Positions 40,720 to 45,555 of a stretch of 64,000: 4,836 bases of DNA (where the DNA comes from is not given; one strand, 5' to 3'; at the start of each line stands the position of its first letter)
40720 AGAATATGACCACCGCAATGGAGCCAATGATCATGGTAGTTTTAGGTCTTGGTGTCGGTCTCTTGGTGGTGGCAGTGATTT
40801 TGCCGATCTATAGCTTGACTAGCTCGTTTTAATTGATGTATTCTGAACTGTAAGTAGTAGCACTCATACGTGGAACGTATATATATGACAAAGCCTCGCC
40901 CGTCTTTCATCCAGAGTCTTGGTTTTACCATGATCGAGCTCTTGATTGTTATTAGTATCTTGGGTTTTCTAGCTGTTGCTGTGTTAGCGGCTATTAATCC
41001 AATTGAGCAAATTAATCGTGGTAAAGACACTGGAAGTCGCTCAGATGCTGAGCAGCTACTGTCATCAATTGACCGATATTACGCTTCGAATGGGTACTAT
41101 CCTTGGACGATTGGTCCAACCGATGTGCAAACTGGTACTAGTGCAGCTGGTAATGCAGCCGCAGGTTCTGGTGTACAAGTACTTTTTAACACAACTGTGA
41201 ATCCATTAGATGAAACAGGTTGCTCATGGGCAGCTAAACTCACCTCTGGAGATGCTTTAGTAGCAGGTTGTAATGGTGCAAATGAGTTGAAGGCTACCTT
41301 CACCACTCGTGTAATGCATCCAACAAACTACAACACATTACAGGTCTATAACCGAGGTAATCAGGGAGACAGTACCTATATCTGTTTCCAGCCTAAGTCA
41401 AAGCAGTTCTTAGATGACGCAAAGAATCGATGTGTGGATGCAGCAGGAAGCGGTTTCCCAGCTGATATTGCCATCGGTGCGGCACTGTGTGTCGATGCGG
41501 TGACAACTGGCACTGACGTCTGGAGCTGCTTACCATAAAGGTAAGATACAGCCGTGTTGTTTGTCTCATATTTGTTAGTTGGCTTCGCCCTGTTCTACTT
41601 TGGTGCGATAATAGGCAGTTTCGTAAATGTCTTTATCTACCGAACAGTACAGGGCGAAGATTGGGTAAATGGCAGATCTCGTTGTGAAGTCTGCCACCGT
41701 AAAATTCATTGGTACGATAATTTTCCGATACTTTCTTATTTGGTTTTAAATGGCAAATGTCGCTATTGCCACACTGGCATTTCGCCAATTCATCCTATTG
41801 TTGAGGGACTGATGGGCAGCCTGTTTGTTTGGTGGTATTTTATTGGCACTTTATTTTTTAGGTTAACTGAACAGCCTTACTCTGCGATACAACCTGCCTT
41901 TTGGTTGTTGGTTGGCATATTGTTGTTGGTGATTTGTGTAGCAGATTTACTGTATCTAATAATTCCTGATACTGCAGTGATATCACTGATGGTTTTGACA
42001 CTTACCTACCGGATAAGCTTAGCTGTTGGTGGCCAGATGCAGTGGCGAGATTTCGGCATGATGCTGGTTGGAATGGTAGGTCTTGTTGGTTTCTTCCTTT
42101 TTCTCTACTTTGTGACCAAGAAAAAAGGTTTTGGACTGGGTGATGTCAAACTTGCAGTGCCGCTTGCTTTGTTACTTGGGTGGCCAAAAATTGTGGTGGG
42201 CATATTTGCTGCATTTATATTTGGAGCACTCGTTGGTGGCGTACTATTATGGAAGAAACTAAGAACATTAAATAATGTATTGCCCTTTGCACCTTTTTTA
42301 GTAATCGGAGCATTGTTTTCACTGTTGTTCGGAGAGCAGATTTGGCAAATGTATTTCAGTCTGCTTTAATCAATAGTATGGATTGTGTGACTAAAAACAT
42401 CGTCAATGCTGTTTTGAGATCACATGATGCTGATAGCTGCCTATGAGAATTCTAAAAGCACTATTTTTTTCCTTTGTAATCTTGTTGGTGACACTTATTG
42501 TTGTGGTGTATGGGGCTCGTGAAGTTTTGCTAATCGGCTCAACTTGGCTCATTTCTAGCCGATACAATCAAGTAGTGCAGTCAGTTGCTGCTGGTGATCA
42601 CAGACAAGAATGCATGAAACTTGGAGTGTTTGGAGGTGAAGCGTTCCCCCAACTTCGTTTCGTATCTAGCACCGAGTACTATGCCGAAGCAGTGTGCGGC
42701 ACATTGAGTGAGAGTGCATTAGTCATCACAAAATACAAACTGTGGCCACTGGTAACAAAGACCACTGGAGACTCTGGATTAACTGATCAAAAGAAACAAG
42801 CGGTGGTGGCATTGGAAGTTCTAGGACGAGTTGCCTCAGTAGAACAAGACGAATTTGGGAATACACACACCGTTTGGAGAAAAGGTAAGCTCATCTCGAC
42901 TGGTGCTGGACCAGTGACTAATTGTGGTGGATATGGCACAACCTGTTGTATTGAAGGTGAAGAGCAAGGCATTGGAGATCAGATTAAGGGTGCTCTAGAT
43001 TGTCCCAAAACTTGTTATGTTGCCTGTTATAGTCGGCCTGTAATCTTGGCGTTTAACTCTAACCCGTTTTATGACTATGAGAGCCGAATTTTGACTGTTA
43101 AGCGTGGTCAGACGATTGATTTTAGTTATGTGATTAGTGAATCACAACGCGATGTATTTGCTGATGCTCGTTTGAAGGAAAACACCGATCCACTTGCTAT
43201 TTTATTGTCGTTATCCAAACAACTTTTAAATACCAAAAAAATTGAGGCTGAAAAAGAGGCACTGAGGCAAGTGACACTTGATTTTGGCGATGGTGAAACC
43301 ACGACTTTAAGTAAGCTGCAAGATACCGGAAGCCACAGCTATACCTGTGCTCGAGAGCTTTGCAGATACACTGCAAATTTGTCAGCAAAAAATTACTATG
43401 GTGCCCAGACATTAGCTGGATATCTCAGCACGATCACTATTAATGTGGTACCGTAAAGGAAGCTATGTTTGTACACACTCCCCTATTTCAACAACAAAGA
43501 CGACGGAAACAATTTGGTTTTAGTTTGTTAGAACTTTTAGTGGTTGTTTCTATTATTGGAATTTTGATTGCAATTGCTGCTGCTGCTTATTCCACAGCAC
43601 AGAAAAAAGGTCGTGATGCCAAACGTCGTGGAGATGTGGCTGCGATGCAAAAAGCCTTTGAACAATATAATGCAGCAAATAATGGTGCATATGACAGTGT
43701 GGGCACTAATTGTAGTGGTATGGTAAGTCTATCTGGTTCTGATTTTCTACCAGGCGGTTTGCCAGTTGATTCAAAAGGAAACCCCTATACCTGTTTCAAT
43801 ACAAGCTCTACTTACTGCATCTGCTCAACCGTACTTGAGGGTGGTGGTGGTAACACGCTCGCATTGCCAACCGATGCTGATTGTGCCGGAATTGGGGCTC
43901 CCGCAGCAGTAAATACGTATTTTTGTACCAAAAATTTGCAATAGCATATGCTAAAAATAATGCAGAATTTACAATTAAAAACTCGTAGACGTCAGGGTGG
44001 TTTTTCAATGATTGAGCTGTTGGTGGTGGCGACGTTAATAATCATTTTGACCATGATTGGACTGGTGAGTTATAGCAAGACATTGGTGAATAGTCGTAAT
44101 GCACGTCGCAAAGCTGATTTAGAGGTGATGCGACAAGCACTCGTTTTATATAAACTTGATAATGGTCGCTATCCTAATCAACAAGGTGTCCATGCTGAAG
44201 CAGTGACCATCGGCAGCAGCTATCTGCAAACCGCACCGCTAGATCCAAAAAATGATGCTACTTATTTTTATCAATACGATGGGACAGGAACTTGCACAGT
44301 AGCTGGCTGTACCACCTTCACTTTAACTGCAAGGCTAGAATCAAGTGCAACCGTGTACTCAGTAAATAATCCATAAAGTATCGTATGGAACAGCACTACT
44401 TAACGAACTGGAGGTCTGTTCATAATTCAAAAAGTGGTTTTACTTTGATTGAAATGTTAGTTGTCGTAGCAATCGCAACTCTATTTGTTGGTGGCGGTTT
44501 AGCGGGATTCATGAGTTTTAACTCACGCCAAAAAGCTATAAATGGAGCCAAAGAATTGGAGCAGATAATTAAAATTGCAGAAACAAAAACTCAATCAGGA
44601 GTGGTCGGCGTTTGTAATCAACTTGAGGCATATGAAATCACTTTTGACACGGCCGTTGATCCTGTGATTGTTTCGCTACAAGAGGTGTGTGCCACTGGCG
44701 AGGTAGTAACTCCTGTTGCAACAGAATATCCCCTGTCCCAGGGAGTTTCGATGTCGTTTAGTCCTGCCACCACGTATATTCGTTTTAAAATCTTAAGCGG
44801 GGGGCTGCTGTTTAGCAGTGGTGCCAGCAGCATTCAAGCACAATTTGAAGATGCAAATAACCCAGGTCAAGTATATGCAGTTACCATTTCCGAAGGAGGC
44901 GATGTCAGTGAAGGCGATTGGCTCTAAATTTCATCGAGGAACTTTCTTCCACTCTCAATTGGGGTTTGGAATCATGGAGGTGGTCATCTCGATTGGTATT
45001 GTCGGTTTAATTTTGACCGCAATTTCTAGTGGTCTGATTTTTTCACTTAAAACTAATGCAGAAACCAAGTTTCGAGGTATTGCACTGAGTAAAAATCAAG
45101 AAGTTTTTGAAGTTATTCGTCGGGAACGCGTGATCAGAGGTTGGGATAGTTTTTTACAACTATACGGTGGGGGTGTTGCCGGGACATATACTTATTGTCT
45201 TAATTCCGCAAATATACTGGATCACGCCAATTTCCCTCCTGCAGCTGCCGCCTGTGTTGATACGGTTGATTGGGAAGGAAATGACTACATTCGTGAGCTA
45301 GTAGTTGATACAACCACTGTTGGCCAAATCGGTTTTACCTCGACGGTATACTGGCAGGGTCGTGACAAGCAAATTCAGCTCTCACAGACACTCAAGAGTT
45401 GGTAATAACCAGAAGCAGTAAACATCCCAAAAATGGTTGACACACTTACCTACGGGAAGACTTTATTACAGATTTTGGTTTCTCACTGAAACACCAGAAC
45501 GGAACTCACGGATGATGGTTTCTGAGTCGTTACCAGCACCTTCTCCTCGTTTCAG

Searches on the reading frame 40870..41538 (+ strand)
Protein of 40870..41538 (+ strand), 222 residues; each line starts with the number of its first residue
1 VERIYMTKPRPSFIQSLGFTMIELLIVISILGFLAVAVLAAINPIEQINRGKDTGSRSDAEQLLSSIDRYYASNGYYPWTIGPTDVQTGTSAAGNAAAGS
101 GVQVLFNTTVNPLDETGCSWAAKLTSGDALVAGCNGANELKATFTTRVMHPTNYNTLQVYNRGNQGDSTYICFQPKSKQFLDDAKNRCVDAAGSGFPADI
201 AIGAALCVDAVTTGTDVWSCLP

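Call 9: search_protein_families(library=ncbifam, proteins=[window:40870-41538:+], max_evalue=1)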
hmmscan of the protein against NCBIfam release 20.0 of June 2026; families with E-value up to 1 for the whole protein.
window:40870-41538:+ (222 aa): 12 families
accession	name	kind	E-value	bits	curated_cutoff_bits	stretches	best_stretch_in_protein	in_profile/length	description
TIGR01710.1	typeII_sec_gspG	equivalog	4e-06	26.9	88.85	1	18-79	2-61/134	type II secretion system major pseudopilin GspG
TIGR02532.1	IV_pilin_GFxxxE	domain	4.3e-05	23.2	16.3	1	18-39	3-24/24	prepilin-type N-terminal cleavage/methylation domain-containing protein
TIGR01708.2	typeII_sec_gspH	equivalog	0.00059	19.9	80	1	18-44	3-29/169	type II secretion system minor pseudopilin GspH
NF041775.1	typeIV_PilA_Myxo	equivalog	0.00081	19.4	400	1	17-71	11-63/214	type IV pilin protein PilA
NF041013.1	T4P_ComGE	equivalog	0.0032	17.5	49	1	18-47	5-34/83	competence type IV pilus minor pilin ComGE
TIGR01707.1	gspI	equivalog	0.018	15.5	44.35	1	18-43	1-26/101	type II secretion system minor pseudopilin GspI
NF000034.1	AAC_2p_Ic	exception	0.021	14.6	375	1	39-121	97-176/181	aminoglycoside N-acetyltransferase AAC(2')-Ic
TIGR01711.1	gspJ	equivalog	0.025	14.4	64.85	1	18-49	2-33/192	type II secretion system minor pseudopilin GspJ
NF040982.1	ComGD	equivalog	0.06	13.8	70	1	18-48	3-34/139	competence type IV pilus minor pilin ComGD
NF040999.1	pilin_ComGC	equivalog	0.087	13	75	1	18-37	3-22/84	competence type IV pilus major pilin ComGC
NF007862.0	PRK10574.1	equivalog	0.19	11.9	138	1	17-37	5-25/145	prepilin peptidase-dependent pilin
TIGR02523.1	type_IV_pilV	equivalog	0.2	12.2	52.2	1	17-43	2-25/139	type IV pilus modification protein PilV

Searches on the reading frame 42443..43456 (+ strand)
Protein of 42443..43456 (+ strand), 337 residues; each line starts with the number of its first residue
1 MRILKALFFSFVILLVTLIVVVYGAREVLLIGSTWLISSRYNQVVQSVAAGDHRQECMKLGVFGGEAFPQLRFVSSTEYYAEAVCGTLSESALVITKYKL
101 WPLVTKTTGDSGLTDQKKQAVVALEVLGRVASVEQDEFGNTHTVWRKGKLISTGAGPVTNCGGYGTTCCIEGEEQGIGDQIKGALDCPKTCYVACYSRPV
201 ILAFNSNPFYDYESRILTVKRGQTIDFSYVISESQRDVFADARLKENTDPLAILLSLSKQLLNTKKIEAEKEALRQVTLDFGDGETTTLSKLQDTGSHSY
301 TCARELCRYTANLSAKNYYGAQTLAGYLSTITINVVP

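Call 4: search_protein_families(library=pfam, proteins=[window:42443-43456:+], max_evalue=1)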
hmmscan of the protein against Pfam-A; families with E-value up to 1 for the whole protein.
window:42443-43456:+ (337 aa): 1 family
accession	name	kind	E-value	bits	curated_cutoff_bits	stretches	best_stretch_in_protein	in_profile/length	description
PF18911.6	PKD_4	-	0.058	13.9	27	1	269-323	29-76/85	PKD domain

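Call 9: search_protein_families(library=ncbifam, proteins=[window:42443-43456:+], max_evalue=1)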
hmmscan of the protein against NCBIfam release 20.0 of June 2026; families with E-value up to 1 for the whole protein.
window:42443-43456:+ (337 aa): 0 families

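Call 95: find_related_loci(query=A8, collection=metagenome_contigs, flank=10000)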
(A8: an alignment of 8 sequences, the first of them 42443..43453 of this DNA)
Query A8 (337 aa) in metagenome_contigs; peptide patterns used: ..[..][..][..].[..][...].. (x = any residue, [..] = any of these).
67 stretches matched a pattern; 36 encode a relative of the query (tblastn E <= 1e-3); 36 distinct loci.
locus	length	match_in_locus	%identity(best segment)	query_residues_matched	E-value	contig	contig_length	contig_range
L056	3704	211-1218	64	1-337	1e-149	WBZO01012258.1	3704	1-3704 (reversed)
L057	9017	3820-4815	33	1-335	4e-53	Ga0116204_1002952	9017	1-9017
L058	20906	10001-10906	33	1-337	5e-50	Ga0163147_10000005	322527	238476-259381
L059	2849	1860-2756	33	1-335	3e-48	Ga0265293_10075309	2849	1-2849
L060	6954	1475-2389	33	1-323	2e-47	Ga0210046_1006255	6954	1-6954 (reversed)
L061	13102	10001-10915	33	1-323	2e-47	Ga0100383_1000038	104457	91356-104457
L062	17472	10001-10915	33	1-323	2e-47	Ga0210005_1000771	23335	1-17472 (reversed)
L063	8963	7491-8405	33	1-323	2e-47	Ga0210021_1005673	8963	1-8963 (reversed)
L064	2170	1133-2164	33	1-337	1e-47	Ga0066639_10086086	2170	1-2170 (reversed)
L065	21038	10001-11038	32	1-337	2e-46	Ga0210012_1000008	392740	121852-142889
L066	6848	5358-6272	31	1-323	4e-46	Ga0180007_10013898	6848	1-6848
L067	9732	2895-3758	31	1-324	7e-45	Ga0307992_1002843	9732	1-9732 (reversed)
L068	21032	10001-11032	31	1-337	3e-44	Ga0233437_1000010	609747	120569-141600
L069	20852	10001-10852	31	1-320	3e-44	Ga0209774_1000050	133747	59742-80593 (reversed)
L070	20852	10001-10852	31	1-320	3e-44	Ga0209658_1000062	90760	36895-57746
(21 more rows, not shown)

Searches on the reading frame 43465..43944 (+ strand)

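Call 4: search_protein_families(library=pfam, proteins=[window:43465-43944:+], max_evalue=1)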
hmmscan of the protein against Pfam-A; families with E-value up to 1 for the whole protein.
window:43465-43944:+ (159 aa): 2 families
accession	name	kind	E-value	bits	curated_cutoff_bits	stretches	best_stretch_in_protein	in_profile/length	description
PF07963.17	N_methyl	-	1.1e-08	34.7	21.2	1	13-39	1-27/27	Prokaryotic N-terminal methylation motif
PF25184.1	YxzE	-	0.019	16.4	40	1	24-98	3-60/65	YxzE-like putative bacteriocin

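Call 9: search_protein_families(library=ncbifam, proteins=[window:43465-43944:+], max_evalue=1)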
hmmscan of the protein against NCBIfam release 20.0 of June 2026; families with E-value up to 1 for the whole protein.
window:43465-43944:+ (159 aa): 16 families
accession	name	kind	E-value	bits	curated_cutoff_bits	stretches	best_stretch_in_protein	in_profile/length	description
TIGR01710.1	typeII_sec_gspG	equivalog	3.5e-10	40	88.85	1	18-78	2-61/134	type II secretion system major pseudopilin GspG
TIGR02532.1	IV_pilin_GFxxxE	domain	7.3e-07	28.8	16.3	1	16-39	1-24/24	prepilin-type N-terminal cleavage/methylation domain-containing protein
TIGR01708.2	typeII_sec_gspH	equivalog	9.5e-07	29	80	1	17-62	2-47/169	type II secretion system minor pseudopilin GspH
NF041775.1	typeIV_PilA_Myxo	equivalog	4.3e-06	26.8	400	1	16-66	10-60/214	type IV pilin protein PilA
NF007862.0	PRK10574.1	equivalog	1.1e-05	25.6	138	1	14-48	2-36/145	prepilin peptidase-dependent pilin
NF007800.0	PRK10506.1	equivalog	0.00039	20.3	158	1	11-51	3-43/163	prepilin peptidase-dependent protein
TIGR02596.1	TIGR02596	subfamily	0.0014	18.8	70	1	19-45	1-27/196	Verru_Chthon cassette protein D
TIGR02599.1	TIGR02599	subfamily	0.0015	17.8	256.5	1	18-66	1-50/361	Verru_Chthon cassette protein C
NF041013.1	T4P_ComGE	equivalog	0.0024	17.9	49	1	18-69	5-57/83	competence type IV pilus minor pilin ComGE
NF040999.1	pilin_ComGC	equivalog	0.0034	17.5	75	1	18-53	3-38/84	competence type IV pilus major pilin ComGC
NF007848.0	PRK10557.1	equivalog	0.013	14.8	120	1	10-54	4-48/192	prepilin peptidase-dependent protein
NF047827.1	T3SSXpsH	equivalog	0.094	12.5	160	1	18-47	2-31/145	type II secretion system protein XpsH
NF007660.0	PRK10332.1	equivalog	0.098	13.2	86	1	14-98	6-93/107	prepilin-type N-terminal cleavage/methylation domain-containing protein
NF045534.1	small_EYxxD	equivalog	0.11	12.2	29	1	25-50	10-34/37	EYxxD motif small membrane protein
TIGR01707.1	gspI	equivalog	0.17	12.4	44.35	1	18-47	1-27/101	type II secretion system minor pseudopilin GspI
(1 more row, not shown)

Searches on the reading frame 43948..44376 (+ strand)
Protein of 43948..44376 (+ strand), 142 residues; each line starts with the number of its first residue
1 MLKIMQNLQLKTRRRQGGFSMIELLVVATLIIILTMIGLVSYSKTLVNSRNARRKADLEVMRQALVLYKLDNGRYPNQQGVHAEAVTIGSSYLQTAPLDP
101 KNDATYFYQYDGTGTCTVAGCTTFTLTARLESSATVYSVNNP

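Call 4: search_protein_families(library=pfam, proteins=[window:43948-44376:+], max_evalue=1)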
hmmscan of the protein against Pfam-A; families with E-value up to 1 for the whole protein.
window:43948-44376:+ (142 aa): 3 families
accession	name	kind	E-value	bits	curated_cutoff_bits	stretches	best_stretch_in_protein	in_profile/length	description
PF08334.16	T2SSG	-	4.8e-06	27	21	1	48-113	8-81/108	Type II secretion system (T2SS), protein G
PF07963.17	N_methyl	-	2.9e-05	23.9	21.2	1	13-37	1-25/27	Prokaryotic N-terminal methylation motif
PF16732.10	ComP_DUS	-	0.0022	19.3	27.3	1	41-131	2-75/87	Type IV minor pilin ComP, DNA uptake sequence receptor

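Call 9: search_protein_families(library=ncbifam, proteins=[window:43948-44376:+], max_evalue=1)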
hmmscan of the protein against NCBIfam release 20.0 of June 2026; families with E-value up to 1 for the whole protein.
window:43948-44376:+ (142 aa): 12 families
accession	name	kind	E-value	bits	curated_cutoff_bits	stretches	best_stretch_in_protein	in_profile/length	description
TIGR01710.1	typeII_sec_gspG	equivalog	7e-11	42.3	88.85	1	18-109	2-102/134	type II secretion system major pseudopilin GspG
NF007862.0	PRK10574.1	equivalog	3e-06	27.4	138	1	14-70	2-51/145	prepilin peptidase-dependent pilin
NF007800.0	PRK10506.1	equivalog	6.7e-05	22.8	158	1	12-44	4-36/163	prepilin peptidase-dependent protein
NF040999.1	pilin_ComGC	equivalog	0.0009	19.4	75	1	17-84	2-69/84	competence type IV pilus major pilin ComGC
NF041775.1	typeIV_PilA_Myxo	equivalog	0.00094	19.2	400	1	14-75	8-69/214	type IV pilin protein PilA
TIGR01708.2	typeII_sec_gspH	equivalog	0.00098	19.2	80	1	16-62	1-51/169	type II secretion system minor pseudopilin GspH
NF007660.0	PRK10332.1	equivalog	0.0014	19.1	86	1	14-72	6-62/107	prepilin-type N-terminal cleavage/methylation domain-containing protein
NF041013.1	T4P_ComGE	equivalog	0.0033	17.5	49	1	18-73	5-61/83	competence type IV pilus minor pilin ComGE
NF040982.1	ComGD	equivalog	0.0076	16.7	70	1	18-52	3-36/139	competence type IV pilus minor pilin ComGD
NF038304.1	EPS_HpsC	equivalog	0.015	14.9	200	1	7-42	11-45/318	hormogonium polysaccharide secretion pseudopilin HpsC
TIGR02532.1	IV_pilin_GFxxxE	domain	0.024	14.5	16.3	1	16-39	1-24/24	prepilin-type N-terminal cleavage/methylation domain-containing protein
TIGR02523.1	type_IV_pilV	equivalog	0.074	13.5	52.2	1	16-65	1-46/139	type IV pilus modification protein PilV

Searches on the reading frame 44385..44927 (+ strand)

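Call 4: search_protein_families(library=pfam, proteins=[window:44385-44927:+], max_evalue=1)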
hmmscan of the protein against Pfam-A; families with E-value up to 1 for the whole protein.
window:44385-44927:+ (180 aa): 2 families
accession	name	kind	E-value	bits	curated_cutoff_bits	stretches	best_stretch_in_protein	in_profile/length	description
PF07963.17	N_methyl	-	2.8e-07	30.3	21.2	1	14-37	2-25/27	Prokaryotic N-terminal methylation motif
PF16790.10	Phage_clamp_A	-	0.27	12.1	27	1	22-92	44-111/144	Bacteriophage clamp loader A subunit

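Call 9: search_protein_families(library=ncbifam, proteins=[window:44385-44927:+], max_evalue=1)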
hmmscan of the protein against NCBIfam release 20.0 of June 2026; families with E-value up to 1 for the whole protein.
window:44385-44927:+ (180 aa): 16 families
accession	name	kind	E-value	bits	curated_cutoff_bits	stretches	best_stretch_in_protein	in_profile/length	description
TIGR02532.1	IV_pilin_GFxxxE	domain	4e-06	26.5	16.3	1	17-37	2-22/24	prepilin-type N-terminal cleavage/methylation domain-containing protein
NF007800.0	PRK10506.1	equivalog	4.3e-06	26.7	158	1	13-63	5-55/163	prepilin peptidase-dependent protein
TIGR01708.2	typeII_sec_gspH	equivalog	5.2e-06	26.5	80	1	17-68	2-53/169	type II secretion system minor pseudopilin GspH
NF040982.1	ComGD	equivalog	0.00077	19.9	70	1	17-63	2-45/139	competence type IV pilus minor pilin ComGD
NF041775.1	typeIV_PilA_Myxo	equivalog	0.00089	19.3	400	1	16-58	10-52/214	type IV pilin protein PilA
NF040999.1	pilin_ComGC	equivalog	0.0024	18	75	1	17-33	2-18/84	competence type IV pilus major pilin ComGC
TIGR02596.1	TIGR02596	subfamily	0.0097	16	70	1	19-36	1-18/196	Verru_Chthon cassette protein D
NF038304.1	EPS_HpsC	equivalog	0.01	15.5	200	1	11-43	15-46/318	hormogonium polysaccharide secretion pseudopilin HpsC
NF041013.1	T4P_ComGE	equivalog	0.016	15.3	49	1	15-63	2-50/83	competence type IV pilus minor pilin ComGE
NF007862.0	PRK10574.1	equivalog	0.018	15.1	138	1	15-43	3-31/145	prepilin peptidase-dependent pilin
NF041002.1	pilin_ComGF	equivalog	0.019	15.2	80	1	17-59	2-44/139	competence type IV pilus minor pilin ComGF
TIGR01710.1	typeII_sec_gspG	equivalog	0.022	14.8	88.85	1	17-58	1-42/134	type II secretion system major pseudopilin GspG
NF007317.0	PRK09804.1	equivalog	0.03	13.3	623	1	21-64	354-397/455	anaerobic C4-dicarboxylate transporter DcuC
TIGR01711.1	gspJ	equivalog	0.069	13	64.85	1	18-58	2-39/192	type II secretion system minor pseudopilin GspJ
TIGR01707.1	gspI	equivalog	0.11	13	44.35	1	18-35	1-18/101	type II secretion system minor pseudopilin GspI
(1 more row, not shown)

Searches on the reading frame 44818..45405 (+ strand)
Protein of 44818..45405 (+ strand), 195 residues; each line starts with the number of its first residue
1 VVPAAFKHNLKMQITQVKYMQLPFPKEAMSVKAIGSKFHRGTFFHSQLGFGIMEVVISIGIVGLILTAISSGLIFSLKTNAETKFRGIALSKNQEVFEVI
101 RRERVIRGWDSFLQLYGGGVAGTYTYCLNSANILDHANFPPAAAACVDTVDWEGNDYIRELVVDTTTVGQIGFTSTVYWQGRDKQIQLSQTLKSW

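Call 4: search_protein_families(library=pfam, proteins=[window:44818-45405:+], max_evalue=1)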
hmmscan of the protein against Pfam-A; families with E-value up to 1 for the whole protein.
window:44818-45405:+ (195 aa): 1 family
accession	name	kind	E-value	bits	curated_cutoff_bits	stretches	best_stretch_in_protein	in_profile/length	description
PF07963.17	N_methyl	-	0.044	13.8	21.2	1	46-69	3-26/27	Prokaryotic N-terminal methylation motif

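Call 9: search_protein_families(library=ncbifam, proteins=[window:44818-45405:+], max_evalue=1)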
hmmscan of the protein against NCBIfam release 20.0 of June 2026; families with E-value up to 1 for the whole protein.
window:44818-45405:+ (195 aa): 3 families
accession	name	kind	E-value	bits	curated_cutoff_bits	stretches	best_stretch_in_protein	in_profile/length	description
NF038303.1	EPS_HpsB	equivalog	0.043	13.8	150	1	46-79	1-34/211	hormogonium polysaccharide secretion pseudopilin HpsB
TIGR02523.1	type_IV_pilV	equivalog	0.13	12.8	52.2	1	47-108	1-62/139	type IV pilus modification protein PilV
TIGR02532.1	IV_pilin_GFxxxE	domain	0.64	10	16.3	0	47-69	1-23/24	prepilin-type N-terminal cleavage/methylation domain-containing protein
